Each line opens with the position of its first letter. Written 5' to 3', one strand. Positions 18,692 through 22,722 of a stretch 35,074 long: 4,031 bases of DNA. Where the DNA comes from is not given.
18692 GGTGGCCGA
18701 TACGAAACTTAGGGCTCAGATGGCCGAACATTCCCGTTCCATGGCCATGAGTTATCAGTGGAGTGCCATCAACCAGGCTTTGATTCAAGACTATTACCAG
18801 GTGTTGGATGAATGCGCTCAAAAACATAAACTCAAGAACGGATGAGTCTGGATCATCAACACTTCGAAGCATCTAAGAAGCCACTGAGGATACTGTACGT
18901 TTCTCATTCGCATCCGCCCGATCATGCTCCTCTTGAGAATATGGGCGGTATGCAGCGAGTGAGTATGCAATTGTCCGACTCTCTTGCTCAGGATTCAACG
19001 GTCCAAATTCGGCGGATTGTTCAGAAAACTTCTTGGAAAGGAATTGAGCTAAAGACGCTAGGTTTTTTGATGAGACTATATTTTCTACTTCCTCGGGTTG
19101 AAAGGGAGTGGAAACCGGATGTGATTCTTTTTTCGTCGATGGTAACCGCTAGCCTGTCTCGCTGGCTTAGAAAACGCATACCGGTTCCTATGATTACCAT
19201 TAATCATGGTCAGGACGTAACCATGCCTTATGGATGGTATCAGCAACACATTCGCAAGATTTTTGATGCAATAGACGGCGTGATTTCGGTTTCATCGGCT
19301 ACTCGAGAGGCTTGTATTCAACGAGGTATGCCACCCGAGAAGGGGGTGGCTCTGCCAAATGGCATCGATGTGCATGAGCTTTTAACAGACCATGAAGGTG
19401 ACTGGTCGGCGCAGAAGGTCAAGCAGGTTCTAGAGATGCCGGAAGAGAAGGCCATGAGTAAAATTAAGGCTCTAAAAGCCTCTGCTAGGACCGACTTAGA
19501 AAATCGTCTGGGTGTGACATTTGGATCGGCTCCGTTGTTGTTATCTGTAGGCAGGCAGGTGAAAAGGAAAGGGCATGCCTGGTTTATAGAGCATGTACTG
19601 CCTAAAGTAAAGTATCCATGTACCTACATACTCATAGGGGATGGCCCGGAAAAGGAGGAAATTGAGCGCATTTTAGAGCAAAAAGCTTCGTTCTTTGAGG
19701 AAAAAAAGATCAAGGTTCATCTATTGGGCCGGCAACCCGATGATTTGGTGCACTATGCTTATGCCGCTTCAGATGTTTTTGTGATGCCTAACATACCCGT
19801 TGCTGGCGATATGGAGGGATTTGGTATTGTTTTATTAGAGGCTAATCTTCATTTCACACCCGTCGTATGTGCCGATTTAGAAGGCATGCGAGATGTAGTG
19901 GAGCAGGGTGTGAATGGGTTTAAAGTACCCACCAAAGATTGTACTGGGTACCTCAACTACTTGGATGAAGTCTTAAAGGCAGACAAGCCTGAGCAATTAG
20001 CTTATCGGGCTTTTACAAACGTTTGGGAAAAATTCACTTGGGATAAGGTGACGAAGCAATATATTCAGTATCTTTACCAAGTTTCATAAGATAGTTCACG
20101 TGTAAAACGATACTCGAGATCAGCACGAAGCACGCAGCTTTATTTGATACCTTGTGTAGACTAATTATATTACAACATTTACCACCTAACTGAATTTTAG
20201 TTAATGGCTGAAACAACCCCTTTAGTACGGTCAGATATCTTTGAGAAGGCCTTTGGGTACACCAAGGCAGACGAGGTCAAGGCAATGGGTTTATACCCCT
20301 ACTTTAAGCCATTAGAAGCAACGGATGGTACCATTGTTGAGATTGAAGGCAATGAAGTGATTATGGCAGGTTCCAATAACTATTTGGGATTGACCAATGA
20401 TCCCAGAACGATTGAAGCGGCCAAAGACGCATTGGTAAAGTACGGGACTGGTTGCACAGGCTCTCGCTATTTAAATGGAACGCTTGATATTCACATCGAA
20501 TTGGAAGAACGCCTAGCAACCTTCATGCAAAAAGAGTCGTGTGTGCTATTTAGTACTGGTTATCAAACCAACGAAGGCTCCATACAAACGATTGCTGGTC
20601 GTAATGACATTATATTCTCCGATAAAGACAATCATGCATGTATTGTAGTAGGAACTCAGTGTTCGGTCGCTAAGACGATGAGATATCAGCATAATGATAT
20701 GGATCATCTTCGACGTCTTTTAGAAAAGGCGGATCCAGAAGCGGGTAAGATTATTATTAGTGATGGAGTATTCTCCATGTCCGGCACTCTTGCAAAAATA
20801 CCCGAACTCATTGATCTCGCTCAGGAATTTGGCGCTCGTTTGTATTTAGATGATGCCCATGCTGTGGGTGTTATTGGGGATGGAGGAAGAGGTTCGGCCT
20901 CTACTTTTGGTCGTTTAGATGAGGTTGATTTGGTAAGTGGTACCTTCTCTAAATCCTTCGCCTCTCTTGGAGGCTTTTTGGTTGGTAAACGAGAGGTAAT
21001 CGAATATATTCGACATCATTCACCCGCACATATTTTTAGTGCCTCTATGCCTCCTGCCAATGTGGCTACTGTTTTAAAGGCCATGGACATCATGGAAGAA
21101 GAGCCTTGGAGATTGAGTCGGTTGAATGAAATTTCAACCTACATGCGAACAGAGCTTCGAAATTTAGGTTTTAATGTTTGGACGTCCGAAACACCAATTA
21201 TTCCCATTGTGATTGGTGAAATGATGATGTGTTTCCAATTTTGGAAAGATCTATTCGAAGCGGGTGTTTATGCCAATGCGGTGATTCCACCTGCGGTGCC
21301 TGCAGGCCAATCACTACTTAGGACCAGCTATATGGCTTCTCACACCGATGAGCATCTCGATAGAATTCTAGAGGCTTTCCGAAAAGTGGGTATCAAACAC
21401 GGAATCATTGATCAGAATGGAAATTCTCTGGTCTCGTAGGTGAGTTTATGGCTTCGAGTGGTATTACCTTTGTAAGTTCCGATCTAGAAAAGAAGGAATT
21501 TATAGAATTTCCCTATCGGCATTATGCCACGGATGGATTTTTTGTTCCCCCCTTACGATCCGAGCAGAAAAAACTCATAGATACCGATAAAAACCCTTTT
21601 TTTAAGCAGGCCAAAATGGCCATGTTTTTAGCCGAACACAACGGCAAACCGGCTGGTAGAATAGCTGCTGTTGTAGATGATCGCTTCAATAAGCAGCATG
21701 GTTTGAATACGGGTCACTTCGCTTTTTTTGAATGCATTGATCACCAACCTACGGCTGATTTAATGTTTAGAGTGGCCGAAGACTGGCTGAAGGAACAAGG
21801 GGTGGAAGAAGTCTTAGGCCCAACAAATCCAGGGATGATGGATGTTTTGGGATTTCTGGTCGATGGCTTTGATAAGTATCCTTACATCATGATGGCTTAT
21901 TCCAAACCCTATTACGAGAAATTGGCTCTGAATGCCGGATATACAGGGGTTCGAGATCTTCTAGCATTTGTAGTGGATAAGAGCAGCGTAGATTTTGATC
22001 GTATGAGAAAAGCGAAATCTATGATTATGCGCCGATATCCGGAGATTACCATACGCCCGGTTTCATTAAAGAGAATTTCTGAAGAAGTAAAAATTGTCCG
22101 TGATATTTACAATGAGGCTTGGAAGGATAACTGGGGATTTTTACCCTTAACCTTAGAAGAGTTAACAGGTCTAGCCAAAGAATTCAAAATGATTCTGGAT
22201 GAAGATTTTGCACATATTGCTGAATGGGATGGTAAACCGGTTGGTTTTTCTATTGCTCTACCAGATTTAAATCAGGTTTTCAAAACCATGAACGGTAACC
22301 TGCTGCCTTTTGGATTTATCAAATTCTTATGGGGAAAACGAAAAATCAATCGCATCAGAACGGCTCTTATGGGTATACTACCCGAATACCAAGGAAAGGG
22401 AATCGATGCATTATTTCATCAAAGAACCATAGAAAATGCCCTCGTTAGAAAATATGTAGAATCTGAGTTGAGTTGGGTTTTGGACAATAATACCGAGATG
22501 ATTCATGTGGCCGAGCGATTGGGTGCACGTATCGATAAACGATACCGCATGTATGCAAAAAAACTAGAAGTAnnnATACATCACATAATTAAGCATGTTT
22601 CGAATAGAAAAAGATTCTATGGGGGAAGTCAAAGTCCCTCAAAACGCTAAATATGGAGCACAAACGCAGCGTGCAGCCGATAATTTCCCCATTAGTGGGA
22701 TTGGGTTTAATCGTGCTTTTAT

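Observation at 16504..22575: Candidate glycosylated sphingolipid or related amino-lipid biosynthesis cluster: SDR reductase divergent from GT4-GT4-SPT-GNAT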

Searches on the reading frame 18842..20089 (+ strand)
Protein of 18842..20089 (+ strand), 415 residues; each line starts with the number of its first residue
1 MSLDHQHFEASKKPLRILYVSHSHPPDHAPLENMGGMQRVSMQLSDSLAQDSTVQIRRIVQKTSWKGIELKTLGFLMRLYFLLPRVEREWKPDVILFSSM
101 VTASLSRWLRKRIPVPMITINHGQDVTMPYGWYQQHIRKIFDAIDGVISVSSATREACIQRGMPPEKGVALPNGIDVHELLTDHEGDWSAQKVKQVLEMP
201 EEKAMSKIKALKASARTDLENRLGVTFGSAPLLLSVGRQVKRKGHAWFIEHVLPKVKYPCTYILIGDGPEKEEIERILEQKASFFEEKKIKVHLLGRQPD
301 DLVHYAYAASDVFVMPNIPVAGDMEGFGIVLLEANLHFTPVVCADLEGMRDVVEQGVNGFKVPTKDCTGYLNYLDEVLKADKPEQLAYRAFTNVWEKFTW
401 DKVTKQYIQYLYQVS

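Call 3: search_protein_families(library=pfam, proteins=[window:18842-20089:+], max_evalue=0.01)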
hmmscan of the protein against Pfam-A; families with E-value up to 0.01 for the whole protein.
window:18842-20089:+ (415 aa): 5 families
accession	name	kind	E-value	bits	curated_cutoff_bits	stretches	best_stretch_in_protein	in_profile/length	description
PF13692.12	Glyco_trans_1_4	-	1.2e-24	87.6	27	1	231-378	2-140/142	Glycosyl transferases group 1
PF00534.26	Glycos_transf_1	-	3.1e-23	82.6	26.4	1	230-388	15-167/172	Glycosyl transferases group 1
PF13439.12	Glyco_transf_4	-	3.2e-15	57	28.5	1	57-178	38-169/170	Glycosyltransferase Family 4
PF13579.12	Glyco_trans_4_4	-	1e-10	42.7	29.7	1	70-174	54-158/158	Glycosyl transferase 4-like domain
PF20706.3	GT4-conflict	-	0.0012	18.4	26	0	268-357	239-324/385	Family 4 Glycosyltransferase in conflict systems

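Call 4: search_protein_families(library=ncbifam, proteins=[window:18842-20089:+], max_evalue=0.01)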
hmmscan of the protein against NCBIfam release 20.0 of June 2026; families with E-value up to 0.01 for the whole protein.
window:18842-20089:+ (415 aa): 35 families (the best 25 are shown)
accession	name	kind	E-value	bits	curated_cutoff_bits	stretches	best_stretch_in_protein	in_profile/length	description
TIGR03999.1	thiol_BshA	equivalog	4.5e-23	81.8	273.7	1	238-413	209-372/375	N-acetyl-alpha-D-glucosaminyl L-malate synthase BshA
TIGR02149.1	glgA_Coryne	subfamily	6.3e-17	61.8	302.4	1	214-409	189-385/391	glycogen synthase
NF047684.1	TeichurnBiosyTuaC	equivalog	3e-15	56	550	2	216-402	206-377/391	teichuronic acid biosynthesis protein TuaC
TIGR02095.1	glgA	subfamily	2e-13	49.9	328.45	1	211-411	274-474/477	glycogen/starch synthase, ADP-glucose type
TIGR04063.1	stp3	hypoth_equivalog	7.4e-13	48.1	442.05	1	259-410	244-391/397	TIGR04063 family PEP-CTERM/XrtA system glycosyltransferase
TIGR03088.1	stp2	hypoth_equivalog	1.7e-12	47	409.05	1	250-413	220-371/374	TIGR03088 family PEP-CTERM/XrtA system glycosyltransferase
TIGR03449.1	mycothiol_MshA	equivalog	7.4e-12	44.9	462.5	1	271-408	267-397/406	D-inositol-3-phosphate glycosyltransferase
TIGR04005.1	wcaL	equivalog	1.3e-11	44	537.6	1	228-409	219-401/406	colanic acid biosynthesis glycosyltransferase WcaL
NF041010.1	glycosy_Agl16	equivalog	5.9e-11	41.8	575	1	232-412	181-348/352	glycosylation protein Agl16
NF001904.0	PRK00654.2-3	equivalog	1.9e-10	40.1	577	1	173-380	242-438/475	glycogen synthase GlgA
NF041876.1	EPS_EpsE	equivalog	6.8e-10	38.7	400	1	232-400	216-382/389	exopolysaccharide biosynthesis GT4 family glycosyltransferase EpsE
NF012028.0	PRK15484.1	subfamily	1.4e-09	37.6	618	1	230-409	193-373/380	lipopolysaccharide N-acetylglucosaminyltransferase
TIGR04047.1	MSMEG_0565_glyc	hypoth_equivalog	1.4e-09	37.5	259.85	1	215-409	180-369/373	MSMEG_0565 family glycosyltransferase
NF053787.1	GlcN_PG_synth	equivalog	4.3e-09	35.7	480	1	303-411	255-356/361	N-acetylglucosaminyl phosphatidylglycerol synthase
NF050063.1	ProtGlycPglJ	equivalog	5.1e-09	35.8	500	1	230-411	194-363/363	N-acetylgalactosamine-N,N'-diacetylbacillosaminyl-diphospho-undecaprenol 4-alpha-N-acetylgalactosaminyltransferase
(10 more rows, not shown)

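Call 77: search_solved_structures(query=window:18842-20086:+, max_evalue=0.000001)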
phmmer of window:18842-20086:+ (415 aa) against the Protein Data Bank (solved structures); distinct sequences matched with E-value up to 0.000001: 7.
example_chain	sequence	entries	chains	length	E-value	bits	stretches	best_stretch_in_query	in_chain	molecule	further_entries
6n1x_A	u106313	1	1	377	8.5e-10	41.3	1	216-413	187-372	Glycosyltransferase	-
6d9t_A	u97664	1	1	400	9.9e-10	41.1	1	216-413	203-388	Glycosyl transferase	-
2jjm_A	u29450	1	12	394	1.1e-09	40.9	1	237-414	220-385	GLYCOSYL TRANSFERASE, GROUP 1 FAMILY PROTEIN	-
3mbo_A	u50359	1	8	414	1.2e-09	40.8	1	237-414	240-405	Glycosyltransferase, group 1 family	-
5d00_A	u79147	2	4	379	1.6e-09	40.4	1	255-409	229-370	N-acetyl-alpha-D-glucosaminyl L-malate synthase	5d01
4n9w_A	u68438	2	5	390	1.2e-08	37.5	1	235-409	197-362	GDP-mannose-dependent alpha-(1-2)-phosphatidylinositol mannosyltransferase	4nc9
2gej_A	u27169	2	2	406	1.4e-08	37.3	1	235-409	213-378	PHOSPHATIDYLINOSITOL MANNOSYLTRANSFERASE (PimA)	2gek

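Call 90: search_dna_similar(query=window:18842-20086:+, collection=plasmids, mode=protein, max_evalue=1e-10, max_rows=15)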
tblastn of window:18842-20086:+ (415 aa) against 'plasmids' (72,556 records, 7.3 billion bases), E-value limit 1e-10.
Records with a match: 3; places in all: 3; records where one place covers at least 80% of the query: 1.
Best place of each record, by identity: <60% 3.
By first word of the organism name: Paenibacillus 1; Methanohalobium 1; Halarchaeum 1.
By predicted mobility (MOB-suite, as given by PLSDB): non-mobilizable 3.
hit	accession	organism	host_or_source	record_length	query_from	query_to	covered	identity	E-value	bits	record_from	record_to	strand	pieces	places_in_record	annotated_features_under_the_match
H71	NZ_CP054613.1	Paenibacillus cellulosilyticus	cell culture,soil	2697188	16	362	84%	26.8%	3e-13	79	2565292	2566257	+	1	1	none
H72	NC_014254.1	Methanohalobium evestigatum Z-7303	-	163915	233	415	44%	31.1%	7e-11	72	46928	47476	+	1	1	glycosyltransferase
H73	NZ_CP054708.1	Halarchaeum sp. CBA1220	solar salt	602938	227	414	45%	28.9%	1e-12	78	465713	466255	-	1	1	glycosyltransferase family 4 protein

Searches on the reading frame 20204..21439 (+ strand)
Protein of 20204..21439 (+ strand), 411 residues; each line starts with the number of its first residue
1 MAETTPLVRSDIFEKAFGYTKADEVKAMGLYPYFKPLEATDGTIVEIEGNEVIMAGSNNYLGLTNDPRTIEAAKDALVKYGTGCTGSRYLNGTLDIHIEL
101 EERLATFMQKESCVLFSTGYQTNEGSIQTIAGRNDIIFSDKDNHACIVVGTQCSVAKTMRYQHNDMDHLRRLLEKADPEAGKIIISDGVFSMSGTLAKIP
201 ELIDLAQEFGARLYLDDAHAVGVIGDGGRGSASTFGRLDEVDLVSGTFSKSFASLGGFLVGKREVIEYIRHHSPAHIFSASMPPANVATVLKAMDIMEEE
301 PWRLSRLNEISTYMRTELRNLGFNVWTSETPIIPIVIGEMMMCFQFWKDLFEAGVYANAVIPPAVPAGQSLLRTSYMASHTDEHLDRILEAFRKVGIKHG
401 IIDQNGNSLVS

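Call 3: search_protein_families(library=pfam, proteins=[window:20204-21439:+], max_evalue=0.01)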
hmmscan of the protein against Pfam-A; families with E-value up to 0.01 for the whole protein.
window:20204-21439:+ (411 aa): 2 families
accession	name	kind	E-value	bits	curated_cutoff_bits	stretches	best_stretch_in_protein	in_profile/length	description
PF00155.27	Aminotran_1_2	-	5.5e-54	184.1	19.7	1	53-392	4-361/361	Aminotransferase class I and II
PF01212.27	Beta_elim_lyase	-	6.6e-05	22.8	27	1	99-272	36-222/288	Beta-eliminating lyase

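Call 4: search_protein_families(library=ncbifam, proteins=[window:20204-21439:+], max_evalue=0.01)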
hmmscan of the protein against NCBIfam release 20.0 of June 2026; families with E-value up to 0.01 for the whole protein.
window:20204-21439:+ (411 aa): 17 families
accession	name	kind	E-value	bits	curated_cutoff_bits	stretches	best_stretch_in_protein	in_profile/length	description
NF047600.1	SerpalmtaseCFB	equivalog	4.1e-147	490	640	1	14-395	7-388/395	serine palmitoyltransferase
NF005394.0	PRK06939.1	equivalog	1.6e-113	379.5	460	1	21-402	12-397/397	glycine C-acetyltransferase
NF047599.1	SerpalmtaseBetaP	equivalog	3.4e-113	378.3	500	1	25-398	17-392/394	serine palmitoyltransferase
TIGR01825.1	gly_Cac_T_rel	subfamily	7.1e-113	377.2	535.4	1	23-401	6-384/385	BioF/Kbl family PLP-dependent acyltransferase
TIGR00858.1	bioF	equivalog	8.1e-113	376.8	426.45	1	36-392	7-364/365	8-amino-7-oxononanoate synthase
TIGR01822.1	2am3keto_CoA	equivalog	2.5e-96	323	493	1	23-402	10-393/393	glycine C-acetyltransferase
NF047603.1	SerpalmtaseAlphaP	equivalog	3.6e-89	299.2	670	1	43-402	38-399/399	serine palmitoyltransferase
TIGR01821.1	5aminolev_synth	equivalog_domain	2.3e-82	277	338.55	1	49-396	44-394/402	5-aminolevulinate synthase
NF005526.0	PRK07179.1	equivalog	5.8e-63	212.8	428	1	50-395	54-395/407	alpha-hydroxyketone-type quorum-sensing autoinducer synthase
NF005697.0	PRK07505.1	subfamily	2.4e-44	151.6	342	1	35-395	33-398/405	hypothetical protein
NF004608.1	PRK05937.1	equivalog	2e-35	122.3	399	1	83-386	42-336/366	8-amino-7-oxononanoate synthase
NF041364.1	GntC_guanitoxin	equivalog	4.7e-05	22.4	415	1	198-380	155-343/356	guanitoxin biosynthesis PLP-dependent (S)-gamma-hydroxy-L-arginine cyclodehydratase GntC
NF000586.1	PRK00011.1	subfamily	0.0013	17.5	335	1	78-261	42-231/404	serine hydroxymethyltransferase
NF006368.0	PRK08593.1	equivalog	0.0031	16.2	570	1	202-318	235-345/448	aspartate aminotransferase family protein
TIGR04427.1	PLP_DesI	equivalog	0.0041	16.3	650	1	192-238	147-191/390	dTDP-4-dehydro-6-deoxyglucose aminotransferase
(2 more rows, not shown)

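Call 9: search_solved_structures(query=window:20204-21439:+, max_evalue=1e-20)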
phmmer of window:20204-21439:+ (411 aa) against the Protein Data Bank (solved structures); distinct sequences matched with E-value up to 1e-20: 48.
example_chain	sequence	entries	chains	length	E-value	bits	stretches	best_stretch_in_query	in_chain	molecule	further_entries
8guh_A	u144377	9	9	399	7.3e-120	403.8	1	12-395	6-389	Serine palmitoyltransferase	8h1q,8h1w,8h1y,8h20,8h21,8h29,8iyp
3a2b_A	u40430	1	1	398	8.2e-120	403.6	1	14-395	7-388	Serine palmitoyltransferase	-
8s1y_A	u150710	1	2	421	2.3e-87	296.7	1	22-402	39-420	8-amino-7-oxononanoate synthase/2-amino-3-ketobutyrate coenzyme A ligase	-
7poa_A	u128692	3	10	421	6.1e-87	295.4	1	22-402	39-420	8-amino-7-oxononanoate synthase/2-amino-3-ketobutyrate coenzyme A ligase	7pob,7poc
7v58_A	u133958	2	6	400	4.5e-81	276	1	21-398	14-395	2-amino-3-ketobutyrate coenzyme A ligase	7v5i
2x8u_A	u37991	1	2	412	1.7e-79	270.8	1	43-404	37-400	SERINE PALMITOYLTRANSFERASE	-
7bxp_A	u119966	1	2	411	1.1e-77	264.9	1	20-404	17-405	2-amino-3-ketobutyrate coenzyme A ligase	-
7bxq_A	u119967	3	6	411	6.8e-77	262.3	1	20-404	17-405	2-amino-3-ketobutyrate coenzyme A ligase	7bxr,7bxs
3tqx_A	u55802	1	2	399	4.5e-76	259.6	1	24-401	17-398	2-amino-3-ketobutyrate coenzyme A ligase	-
1fc4_A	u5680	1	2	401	1.4e-75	258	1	25-402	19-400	2-AMINO-3-KETOBUTYRATE CONENZYME A LIGASE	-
2w8j_A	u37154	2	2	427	5.3e-74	252.8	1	43-402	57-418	SERINE PALMITOYLTRANSFERASE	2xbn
2jgt_A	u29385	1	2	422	6.1e-74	252.6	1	43-402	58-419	SERINE PALMITOYLTRANSFERASE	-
2jg2_A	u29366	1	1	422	6.5e-74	252.5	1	43-402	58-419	SERINE PALMITOYLTRANSFERASE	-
2w8t_A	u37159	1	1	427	7.2e-74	252.3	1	43-402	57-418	SERINE PALMITOYLTRANSFERASE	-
2w8v_A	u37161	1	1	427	1e-73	251.9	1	43-402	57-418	SERINE PALMITOYLTRANSFERASE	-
28eh_A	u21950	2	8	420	9.1e-68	232.2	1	28-395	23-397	Cysteate-C-fatty acyltransferase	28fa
7u7h_A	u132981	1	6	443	2.7e-63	217.5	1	31-397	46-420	7-keto-8-aminopelargonate synthetase-like enzyme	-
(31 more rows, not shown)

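Call 34: search_solved_structures(query=window:20204-21439:+, max_evalue=1e-100, show_alignments=1)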
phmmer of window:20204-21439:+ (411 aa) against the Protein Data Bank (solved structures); distinct sequences matched with E-value up to 1e-100: 2.
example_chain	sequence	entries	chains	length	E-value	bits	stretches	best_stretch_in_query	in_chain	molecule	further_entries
8guh_A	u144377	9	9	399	7.3e-120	403.8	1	12-395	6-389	Serine palmitoyltransferase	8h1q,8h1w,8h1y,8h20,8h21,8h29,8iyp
3a2b_A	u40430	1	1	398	8.2e-120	403.6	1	14-395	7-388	Serine palmitoyltransferase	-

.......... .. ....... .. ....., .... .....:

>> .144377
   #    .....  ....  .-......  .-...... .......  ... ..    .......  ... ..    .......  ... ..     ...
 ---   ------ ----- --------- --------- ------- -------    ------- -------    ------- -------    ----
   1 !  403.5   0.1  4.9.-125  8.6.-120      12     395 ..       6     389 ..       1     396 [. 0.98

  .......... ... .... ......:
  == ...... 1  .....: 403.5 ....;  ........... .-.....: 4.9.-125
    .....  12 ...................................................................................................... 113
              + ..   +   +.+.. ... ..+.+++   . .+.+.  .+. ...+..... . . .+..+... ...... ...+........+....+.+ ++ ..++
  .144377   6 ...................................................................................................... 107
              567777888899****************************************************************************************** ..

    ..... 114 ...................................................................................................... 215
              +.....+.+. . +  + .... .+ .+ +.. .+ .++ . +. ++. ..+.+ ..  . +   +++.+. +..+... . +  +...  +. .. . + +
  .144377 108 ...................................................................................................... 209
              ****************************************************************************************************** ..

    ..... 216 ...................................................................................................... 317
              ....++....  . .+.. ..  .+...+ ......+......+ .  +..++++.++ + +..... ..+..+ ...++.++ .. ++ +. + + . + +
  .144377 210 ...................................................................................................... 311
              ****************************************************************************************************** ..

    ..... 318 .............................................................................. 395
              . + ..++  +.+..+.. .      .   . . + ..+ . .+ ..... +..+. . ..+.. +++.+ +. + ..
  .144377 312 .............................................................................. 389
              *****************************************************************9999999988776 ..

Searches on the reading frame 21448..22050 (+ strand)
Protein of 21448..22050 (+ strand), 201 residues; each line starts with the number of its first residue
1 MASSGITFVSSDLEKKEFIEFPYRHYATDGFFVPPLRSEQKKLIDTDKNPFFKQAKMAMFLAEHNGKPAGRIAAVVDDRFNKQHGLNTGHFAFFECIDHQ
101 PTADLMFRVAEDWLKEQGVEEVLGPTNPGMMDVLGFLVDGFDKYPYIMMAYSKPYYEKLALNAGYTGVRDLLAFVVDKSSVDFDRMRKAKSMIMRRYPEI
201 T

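Call 35: search_protein_families(library=pfam, proteins=[window:21448-22050:+], max_evalue=10)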
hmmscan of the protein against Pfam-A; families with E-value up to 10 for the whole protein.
window:21448-22050:+ (201 aa): 1 family
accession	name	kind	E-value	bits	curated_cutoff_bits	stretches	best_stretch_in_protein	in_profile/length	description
PF00583.31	Acetyltransf_1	-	0.19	12.4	20.7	1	48-85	24-59/116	Acetyltransferase (GNAT) family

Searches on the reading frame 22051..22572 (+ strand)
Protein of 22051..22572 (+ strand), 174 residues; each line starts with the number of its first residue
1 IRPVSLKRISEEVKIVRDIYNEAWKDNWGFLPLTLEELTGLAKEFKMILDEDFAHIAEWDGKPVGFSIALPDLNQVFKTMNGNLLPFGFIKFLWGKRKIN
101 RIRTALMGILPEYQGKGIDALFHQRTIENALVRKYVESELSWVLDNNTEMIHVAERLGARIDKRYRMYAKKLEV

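Call 35: search_protein_families(library=pfam, proteins=[window:22051-22572:+], max_evalue=10)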
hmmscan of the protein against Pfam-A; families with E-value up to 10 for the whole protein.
window:22051-22572:+ (174 aa): 4 families
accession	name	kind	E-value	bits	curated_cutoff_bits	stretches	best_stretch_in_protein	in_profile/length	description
PF00583.31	Acetyltransf_1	-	3.1e-05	24.6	20.7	1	16-158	4-115/116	Acetyltransferase (GNAT) family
PF13508.13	Acetyltransf_7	-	0.0078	17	27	1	56-131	7-57/84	Acetyltransferase (GNAT) domain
PF15378.11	DUF4605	-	0.23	11.7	27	1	75-103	1-29/59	Domain of unknown function (DUF4605)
PF14945.12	LLC1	-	0.26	12.4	27.3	1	21-43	27-50/119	Normal lung function maintenance, Low in Lung Cancer 1 protein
